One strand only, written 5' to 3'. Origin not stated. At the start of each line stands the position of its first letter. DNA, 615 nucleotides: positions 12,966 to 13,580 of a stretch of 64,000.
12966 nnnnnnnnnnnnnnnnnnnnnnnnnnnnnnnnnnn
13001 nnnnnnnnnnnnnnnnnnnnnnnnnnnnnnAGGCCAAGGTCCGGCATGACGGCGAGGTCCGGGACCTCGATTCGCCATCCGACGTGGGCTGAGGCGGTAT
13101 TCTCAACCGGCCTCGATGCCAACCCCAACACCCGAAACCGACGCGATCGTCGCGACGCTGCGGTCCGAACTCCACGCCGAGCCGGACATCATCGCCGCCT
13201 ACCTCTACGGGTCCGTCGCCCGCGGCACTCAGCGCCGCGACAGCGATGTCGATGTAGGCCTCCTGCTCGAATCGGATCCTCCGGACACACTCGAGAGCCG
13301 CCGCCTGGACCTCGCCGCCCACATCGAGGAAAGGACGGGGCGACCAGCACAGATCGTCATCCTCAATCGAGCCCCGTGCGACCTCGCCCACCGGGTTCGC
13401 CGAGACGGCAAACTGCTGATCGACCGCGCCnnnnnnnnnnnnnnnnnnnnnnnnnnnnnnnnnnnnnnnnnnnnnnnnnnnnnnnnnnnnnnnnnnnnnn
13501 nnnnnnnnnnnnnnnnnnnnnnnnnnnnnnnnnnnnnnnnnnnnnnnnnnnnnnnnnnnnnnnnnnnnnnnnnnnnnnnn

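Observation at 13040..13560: MNT gene bracketed by 28-nt direct repeats that encode an ABC-ATPase C-terminal motif; its ORF has no stop and runs into the VOC gene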

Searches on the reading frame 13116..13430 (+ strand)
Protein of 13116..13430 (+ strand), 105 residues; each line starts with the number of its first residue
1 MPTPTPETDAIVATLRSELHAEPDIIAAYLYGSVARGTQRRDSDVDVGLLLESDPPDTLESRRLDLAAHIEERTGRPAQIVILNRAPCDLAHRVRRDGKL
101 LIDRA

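Call 23: find_homologous_proteins(query=window:13116-13430:+)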
Query window:13116-13430:+ (105 aa): 24 proteins with E <= 0.001 among 34 candidates.
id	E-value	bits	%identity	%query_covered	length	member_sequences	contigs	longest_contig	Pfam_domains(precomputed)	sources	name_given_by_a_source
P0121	1.9e-51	190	88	100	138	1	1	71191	PF18765.8,PF01909.30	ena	-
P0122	2.0e-50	187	88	100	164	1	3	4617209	PF18765.8,PF01909.30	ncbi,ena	-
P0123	4.2e-50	186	89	93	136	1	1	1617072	PF18765.8,PF01909.30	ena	-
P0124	1.2e-43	165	77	99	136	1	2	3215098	PF18765.8,PF01909.30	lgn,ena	-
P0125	3.7e-42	160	74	99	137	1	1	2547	PF18765.8,PF01909.30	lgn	-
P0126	4.5e-41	157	75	100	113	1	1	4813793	PF18765.8,PF01909.30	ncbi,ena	-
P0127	6.2e-40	153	70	99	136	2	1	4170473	PF18765.8,PF01909.30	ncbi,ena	-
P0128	7.2e-40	153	71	98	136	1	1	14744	PF18765.8,PF01909.30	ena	-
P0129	1.8e-39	152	81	84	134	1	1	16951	PF18765.8,PF01909.30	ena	-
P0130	2.2e-37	145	71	99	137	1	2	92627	PF18765.8,PF01909.30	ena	-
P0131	7.2e-37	143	71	95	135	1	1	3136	PF18765.8,PF01909.30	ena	-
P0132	1.2e-36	143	69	99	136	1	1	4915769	PF18765.8,PF01909.30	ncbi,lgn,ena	-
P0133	3.7e-35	138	66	97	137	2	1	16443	PF18765.8,PF01909.30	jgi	-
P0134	8.8e-34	133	64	97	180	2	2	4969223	PF18765.8,PF01909.30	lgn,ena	-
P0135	1.6e-32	129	86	72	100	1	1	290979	PF18765.8,PF01909.30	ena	-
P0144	4.1e-14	70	97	37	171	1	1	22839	-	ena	-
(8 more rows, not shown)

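Call 24: find_encoding_contigs(protein=P0122, flank=6000, max_places=3)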
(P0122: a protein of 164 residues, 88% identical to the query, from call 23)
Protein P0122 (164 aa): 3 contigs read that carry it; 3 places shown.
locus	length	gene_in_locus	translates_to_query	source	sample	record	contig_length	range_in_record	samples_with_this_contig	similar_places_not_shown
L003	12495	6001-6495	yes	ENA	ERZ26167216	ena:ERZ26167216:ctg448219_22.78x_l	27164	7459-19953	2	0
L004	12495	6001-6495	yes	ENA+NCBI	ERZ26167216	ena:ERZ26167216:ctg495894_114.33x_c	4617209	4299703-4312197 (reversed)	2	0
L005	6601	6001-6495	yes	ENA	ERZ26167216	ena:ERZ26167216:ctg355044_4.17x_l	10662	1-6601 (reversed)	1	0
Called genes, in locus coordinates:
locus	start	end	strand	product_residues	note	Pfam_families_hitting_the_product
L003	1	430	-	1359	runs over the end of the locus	PF02384:N6_Mtase (faint), PF07669:Eco57I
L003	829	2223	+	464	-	PF02720:DUF222, PF01844:HNH (weak)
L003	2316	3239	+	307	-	PF02517:Rce1-like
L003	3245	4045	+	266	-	PF13489:Methyltransf_23, PF01209:Ubie_methyltran, PF13847:Methyltransf_31, PF08241:Methyltransf_11, PF08242:Methyltransf_12, PF13649:Methyltransf_25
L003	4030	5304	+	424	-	-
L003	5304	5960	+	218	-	PF00005:ABC_tran, PF13476:AAA_23 (weak), PF13304:AAA_21 (faint)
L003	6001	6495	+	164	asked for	PF01909:NTP_transf_2, PF18765:Polbeta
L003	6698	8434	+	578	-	PF01609:DDE_Tnp_1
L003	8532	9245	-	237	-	PF26618:DUF8196 (faint)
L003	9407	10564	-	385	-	PF13784:Fic_N, PF02661:Fic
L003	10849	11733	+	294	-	PF00154:RecA_N, PF27531:MT3502_N (weak)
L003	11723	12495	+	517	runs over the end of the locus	PF00817:IMS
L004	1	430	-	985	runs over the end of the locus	PF02384:N6_Mtase (faint), PF07669:Eco57I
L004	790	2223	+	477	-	PF02720:DUF222, PF01844:HNH (weak)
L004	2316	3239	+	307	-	PF02517:Rce1-like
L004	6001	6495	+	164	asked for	PF01909:NTP_transf_2, PF18765:Polbeta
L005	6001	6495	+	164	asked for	PF01909:NTP_transf_2, PF18765:Polbeta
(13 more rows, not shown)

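Call 25: find_encoding_contigs(protein=P0123, flank=6000, max_places=3)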
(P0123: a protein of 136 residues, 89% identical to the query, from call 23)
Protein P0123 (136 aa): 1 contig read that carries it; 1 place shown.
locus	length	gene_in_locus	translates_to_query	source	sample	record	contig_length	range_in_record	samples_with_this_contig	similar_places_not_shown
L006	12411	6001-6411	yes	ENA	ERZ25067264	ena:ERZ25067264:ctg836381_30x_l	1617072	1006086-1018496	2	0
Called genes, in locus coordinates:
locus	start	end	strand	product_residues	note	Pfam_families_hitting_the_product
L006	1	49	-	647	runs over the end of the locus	PF13181:TPR_8 (faint), PF14280:DUF4365, PF13428:TPR_14 (faint), PF00515:TPR_1 (faint), PF07719:TPR_2 (faint), PF13176:TPR_7 (faint), PF13414:TPR_11, PF13432:TPR_16 (weak), +4 more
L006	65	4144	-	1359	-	PF02384:N6_Mtase (faint), PF07669:Eco57I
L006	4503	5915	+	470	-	PF02720:DUF222, PF01844:HNH (weak)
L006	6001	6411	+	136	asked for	PF01909:NTP_transf_2 (weak), PF18765:Polbeta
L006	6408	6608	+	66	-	-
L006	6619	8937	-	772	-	-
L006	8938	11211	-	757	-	PF01204:Trehalase, PF22422:MGH1-like_GH, PF17389:Bac_rhamnosid6H (weak), PF03200:Glyco_hydro_63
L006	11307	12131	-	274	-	PF00528:BPD_transp_1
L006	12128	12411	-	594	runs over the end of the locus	PF00528:BPD_transp_1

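Call 26: find_encoding_contigs(protein=P0144, flank=6000, max_places=3)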
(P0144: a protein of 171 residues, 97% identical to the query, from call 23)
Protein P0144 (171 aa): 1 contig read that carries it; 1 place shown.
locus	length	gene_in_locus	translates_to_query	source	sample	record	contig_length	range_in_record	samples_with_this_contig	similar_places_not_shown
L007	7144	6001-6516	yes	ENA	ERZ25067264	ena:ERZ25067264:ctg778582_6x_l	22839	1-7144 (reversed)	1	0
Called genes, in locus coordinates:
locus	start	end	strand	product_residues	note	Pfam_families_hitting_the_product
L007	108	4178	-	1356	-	PF02384:N6_Mtase (faint), PF07669:Eco57I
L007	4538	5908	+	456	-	PF02720:DUF222, PF01844:HNH (weak)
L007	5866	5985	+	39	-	-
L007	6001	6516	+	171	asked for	-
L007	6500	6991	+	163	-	-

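Call 41: find_encoding_contigs(protein=P0121, flank=7000, max_places=3)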
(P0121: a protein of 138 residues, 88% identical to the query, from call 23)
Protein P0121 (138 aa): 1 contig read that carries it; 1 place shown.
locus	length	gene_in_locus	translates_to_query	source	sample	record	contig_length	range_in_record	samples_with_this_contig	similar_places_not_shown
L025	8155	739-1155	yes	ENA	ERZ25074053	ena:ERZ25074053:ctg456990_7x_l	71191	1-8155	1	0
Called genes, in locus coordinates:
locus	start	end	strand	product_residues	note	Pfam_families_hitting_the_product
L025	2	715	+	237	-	?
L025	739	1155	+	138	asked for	PF01909:NTP_transf_2, PF18765:Polbeta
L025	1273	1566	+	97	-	PF01934:HepT-like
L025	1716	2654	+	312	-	PF04055:Radical_SAM, PF12345:DUF3641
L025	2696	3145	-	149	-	PF13412:HTH_24 (weak)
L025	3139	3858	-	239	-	PF13784:Fic_N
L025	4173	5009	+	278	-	PF00154:RecA_N, PF27531:MT3502_N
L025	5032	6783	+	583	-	PF00817:IMS, PF11799:IMS_C (weak)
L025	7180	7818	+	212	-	-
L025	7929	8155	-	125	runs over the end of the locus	-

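Call 42: find_encoding_contigs(protein=P0135, flank=7000, max_places=3)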
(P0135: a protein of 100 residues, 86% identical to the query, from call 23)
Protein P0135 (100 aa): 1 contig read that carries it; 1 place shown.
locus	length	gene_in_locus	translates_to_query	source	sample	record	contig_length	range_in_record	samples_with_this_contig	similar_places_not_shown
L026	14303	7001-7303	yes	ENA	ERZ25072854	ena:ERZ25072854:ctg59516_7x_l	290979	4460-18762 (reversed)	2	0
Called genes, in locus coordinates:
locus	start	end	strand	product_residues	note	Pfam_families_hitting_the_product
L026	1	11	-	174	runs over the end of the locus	PF01497:Peripla_BP_2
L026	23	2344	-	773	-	PF03176:MMPL, PF02460:Patched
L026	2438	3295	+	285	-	PF00296:Bac_luciferase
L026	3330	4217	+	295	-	PF06283:ThuA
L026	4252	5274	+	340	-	PF00571:CBS (weak)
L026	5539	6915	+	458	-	PF02720:DUF222, PF01844:HNH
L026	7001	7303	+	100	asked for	PF01909:NTP_transf_2, PF18765:Polbeta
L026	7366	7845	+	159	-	PF01934:HepT-like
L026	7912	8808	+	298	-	PF02517:Rce1-like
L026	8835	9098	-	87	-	PF01022:HTH_5 (weak), PF13412:HTH_24 (weak)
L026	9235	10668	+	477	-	PF00665:rve, PF22483:Mu-transpos_C_2 (faint)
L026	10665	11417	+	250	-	PF01695:IstB_IS21, PF00308:Bac_DnaA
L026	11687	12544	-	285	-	PF13784:Fic_N, PF02661:Fic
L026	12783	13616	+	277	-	PF00154:RecA_N, PF27531:MT3502_N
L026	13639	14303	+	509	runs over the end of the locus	PF00817:IMS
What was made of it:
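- The left joint is shared by four further contigs from three samples (calls 25, 41, 42).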

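Call 43: find_encoding_contigs(protein=P0124, flank=7000, max_places=3)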
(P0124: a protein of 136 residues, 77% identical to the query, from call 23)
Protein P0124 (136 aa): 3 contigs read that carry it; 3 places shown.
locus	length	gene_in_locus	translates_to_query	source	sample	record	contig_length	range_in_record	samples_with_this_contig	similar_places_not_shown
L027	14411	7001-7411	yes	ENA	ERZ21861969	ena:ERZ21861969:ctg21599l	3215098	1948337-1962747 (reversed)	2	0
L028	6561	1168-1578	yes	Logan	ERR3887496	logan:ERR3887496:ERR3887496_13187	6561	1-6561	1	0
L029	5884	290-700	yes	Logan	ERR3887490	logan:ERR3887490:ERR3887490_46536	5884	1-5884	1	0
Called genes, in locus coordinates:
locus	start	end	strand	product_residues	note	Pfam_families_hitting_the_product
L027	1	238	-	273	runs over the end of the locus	PF04784:DUF547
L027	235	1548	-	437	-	PF26314:MptA_B_family, PF09594:GT87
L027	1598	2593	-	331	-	PF01497:Peripla_BP_2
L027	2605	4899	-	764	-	PF03176:MMPL, PF02355:SecD_SecF_C (weak), PF02460:Patched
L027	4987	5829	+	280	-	PF00296:Bac_luciferase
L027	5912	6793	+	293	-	PF06283:ThuA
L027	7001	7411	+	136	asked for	PF01909:NTP_transf_2, PF18765:Polbeta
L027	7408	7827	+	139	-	PF01934:HepT-like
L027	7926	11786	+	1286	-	-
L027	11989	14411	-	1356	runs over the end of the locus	PF02384:N6_Mtase (faint), PF07669:Eco57I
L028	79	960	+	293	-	PF06283:ThuA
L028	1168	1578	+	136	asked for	PF01909:NTP_transf_2, PF18765:Polbeta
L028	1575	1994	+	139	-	PF01934:HepT-like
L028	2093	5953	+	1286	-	-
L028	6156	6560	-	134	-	?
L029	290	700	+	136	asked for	PF01909:NTP_transf_2, PF18765:Polbeta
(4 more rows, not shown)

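Call 48: search_protein_families(library=ncbifam, proteins=[L006:6001-6408:+], max_evalue=0.001)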
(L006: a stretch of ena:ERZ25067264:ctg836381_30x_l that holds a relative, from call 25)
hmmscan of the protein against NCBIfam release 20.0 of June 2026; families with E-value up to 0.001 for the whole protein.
L006:6001-6408:+ (136 aa): 2 families
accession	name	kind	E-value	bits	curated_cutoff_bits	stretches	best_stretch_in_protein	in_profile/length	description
NF047752.1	MntA_antitoxin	equivalog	1.2e-23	83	60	1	20-127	2-106/106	type VII toxin-antitoxin system MntA family adenylyltransferase antitoxin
NF012212.1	ANT_9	subfamily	0.00081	18.7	340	1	21-65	17-61/249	aminoglycoside nucleotidyltransferase ANT(9)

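Call 50: search_protein_families(library=ncbifam, proteins=[window:13116-13430:+], max_evalue=0.01)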
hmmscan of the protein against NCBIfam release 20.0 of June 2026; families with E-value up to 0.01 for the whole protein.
window:13116-13430:+ (105 aa): 5 families
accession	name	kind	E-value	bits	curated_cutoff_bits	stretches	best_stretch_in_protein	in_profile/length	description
NF047752.1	MntA_antitoxin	equivalog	5e-20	71.4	60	1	20-103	2-82/106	type VII toxin-antitoxin system MntA family adenylyltransferase antitoxin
NF012212.1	ANT_9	subfamily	1.1e-05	24.8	340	1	20-70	16-70/249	aminoglycoside nucleotidyltransferase ANT(9)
NF051895.1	anti_phage_HalB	equivalog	4e-05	23.3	190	1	29-62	3-36/211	anti-phage Hailong system nucleotidyltransferase HalB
TIGR03671.1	cca_archaeal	equivalog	0.002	17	281.3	1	9-73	24-90/410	CCA tRNA nucleotidyltransferase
NF045909.1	ANT_9_Ic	equivalog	0.0039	16.5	505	1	23-62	25-62/259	aminoglycoside nucleotidyltransferase ANT(9)-Ic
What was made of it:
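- On Type VII toxin-antitoxin system, MntA antitoxin (NCBIfam NF047752): 71.4 bits against a cut-off of 60 for window 13116-13430 (call 50).
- Closest known: Type VII MntA-HepT. Same: The MNT fragment belongs to the MntA antitoxin family (71 bits against a cut-off of 60, call 50).
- The window copy covers only profile positions 2-82 of 106 (call 50).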

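Call 59: find_encoding_contigs(protein=P0129, flank=8000, max_places=3)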
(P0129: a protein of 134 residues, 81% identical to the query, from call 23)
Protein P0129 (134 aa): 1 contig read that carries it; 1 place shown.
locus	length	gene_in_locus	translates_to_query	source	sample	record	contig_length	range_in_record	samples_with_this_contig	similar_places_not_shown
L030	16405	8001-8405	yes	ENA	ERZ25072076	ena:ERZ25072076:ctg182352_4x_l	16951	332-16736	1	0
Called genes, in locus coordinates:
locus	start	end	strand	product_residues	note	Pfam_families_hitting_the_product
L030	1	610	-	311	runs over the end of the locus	-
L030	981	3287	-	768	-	PF03176:MMPL, PF02355:SecD_SecF_C (weak), PF02460:Patched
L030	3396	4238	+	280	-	PF00296:Bac_luciferase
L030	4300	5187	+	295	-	PF06283:ThuA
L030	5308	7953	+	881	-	PF13191:AAA_16 (faint)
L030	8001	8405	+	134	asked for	PF01909:NTP_transf_2, PF18765:Polbeta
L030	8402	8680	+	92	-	PF01934:HepT-like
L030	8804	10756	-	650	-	PF14280:DUF4365, PF12688:TPR_5 (faint), PF13414:TPR_11 (weak), PF13424:TPR_12 (weak), PF13432:TPR_16 (weak), PF13414:TPR_11, PF13432:TPR_16, PF14559:TPR_19 (weak), +10 more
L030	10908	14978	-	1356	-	PF02384:N6_Mtase (faint), PF07669:Eco57I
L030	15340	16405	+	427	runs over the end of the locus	?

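Call 61: find_related_loci(query=L025:739-1152:+, collection=metagenome_contigs, flank=8000)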
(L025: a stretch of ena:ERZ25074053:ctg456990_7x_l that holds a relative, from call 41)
Query L025:739-1152:+ (138 aa) in metagenome_contigs; peptide patterns used: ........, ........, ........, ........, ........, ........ (x = any residue, [..] = any of these).
504 stretches matched a pattern; 6 encode a relative of the query (tblastn E <= 1e-3); 6 distinct loci.
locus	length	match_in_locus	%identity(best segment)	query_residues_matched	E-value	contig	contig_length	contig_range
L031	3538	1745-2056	56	10-112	1e-28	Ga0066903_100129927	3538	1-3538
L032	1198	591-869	48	13-104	2e-19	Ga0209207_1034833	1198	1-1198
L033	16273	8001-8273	36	15-105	5e-11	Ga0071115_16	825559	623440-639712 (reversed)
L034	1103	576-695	48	12-51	4e-7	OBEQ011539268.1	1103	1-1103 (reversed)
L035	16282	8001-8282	32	15-106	2e-6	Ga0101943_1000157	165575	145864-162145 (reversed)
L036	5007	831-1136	31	8-108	3e-6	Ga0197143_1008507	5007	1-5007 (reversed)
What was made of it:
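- Tried and rejected: The MntA protein found only distant relatives at 31-56% identity (call 61).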
